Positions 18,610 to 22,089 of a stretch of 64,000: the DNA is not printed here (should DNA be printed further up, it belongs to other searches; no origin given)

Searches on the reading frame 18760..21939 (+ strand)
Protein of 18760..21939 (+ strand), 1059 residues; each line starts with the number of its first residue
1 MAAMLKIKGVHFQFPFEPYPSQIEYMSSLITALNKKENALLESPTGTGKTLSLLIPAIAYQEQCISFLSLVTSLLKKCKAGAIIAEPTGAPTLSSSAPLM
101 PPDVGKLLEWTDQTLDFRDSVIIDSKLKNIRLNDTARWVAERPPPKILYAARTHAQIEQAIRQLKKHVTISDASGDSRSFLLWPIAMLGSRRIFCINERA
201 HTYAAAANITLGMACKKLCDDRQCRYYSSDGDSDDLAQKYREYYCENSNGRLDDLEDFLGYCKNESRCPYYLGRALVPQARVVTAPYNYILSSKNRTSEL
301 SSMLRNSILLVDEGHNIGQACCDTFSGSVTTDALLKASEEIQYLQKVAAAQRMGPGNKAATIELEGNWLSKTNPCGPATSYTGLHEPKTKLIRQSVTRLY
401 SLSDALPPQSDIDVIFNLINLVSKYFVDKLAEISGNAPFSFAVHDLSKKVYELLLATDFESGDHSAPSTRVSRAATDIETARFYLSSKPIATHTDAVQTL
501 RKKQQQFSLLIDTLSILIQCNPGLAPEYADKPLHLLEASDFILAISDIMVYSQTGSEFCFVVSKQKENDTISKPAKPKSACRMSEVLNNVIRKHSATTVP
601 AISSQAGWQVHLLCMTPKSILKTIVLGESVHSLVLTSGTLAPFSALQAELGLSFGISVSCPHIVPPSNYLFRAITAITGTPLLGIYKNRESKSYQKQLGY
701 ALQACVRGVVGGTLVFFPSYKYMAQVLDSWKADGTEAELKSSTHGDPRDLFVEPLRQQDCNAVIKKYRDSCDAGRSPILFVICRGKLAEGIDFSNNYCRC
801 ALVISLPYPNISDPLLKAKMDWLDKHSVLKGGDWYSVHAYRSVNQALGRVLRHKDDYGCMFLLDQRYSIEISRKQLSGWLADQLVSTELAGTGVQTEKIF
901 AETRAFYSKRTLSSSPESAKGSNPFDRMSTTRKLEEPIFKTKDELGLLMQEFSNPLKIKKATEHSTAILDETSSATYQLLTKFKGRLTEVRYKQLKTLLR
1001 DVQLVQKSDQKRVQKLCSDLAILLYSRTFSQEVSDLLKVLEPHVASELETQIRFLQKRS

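Call 73: search_protein_families(library=pfam, proteins=[window:18760-21939:+], max_evalue=0.0001)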
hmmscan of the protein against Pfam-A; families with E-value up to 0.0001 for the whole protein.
window:18760-21939:+ (1059 aa): 5 families
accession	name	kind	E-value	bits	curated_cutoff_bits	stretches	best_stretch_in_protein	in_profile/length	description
PF13307.12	Helicase_C_2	-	8.1e-47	159.9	25.3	1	709-882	8-169/170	Helicase C-terminal domain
PF06733.21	DEAD_2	-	3.2e-32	112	21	1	149-333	1-171/172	DEAD_2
PF04851.21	ResIII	-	7.3e-06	26.4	22.5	0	16-62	2-49/164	Type III restriction enzyme, res subunit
PF00270.35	DEAD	-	2.2e-05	24.7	26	0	29-75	7-41/167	DEAD/DEAH box helicase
PF06777.17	HBB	-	8.2e-05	22.8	30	0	564-670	74-177/190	Helical and beta-bridge domain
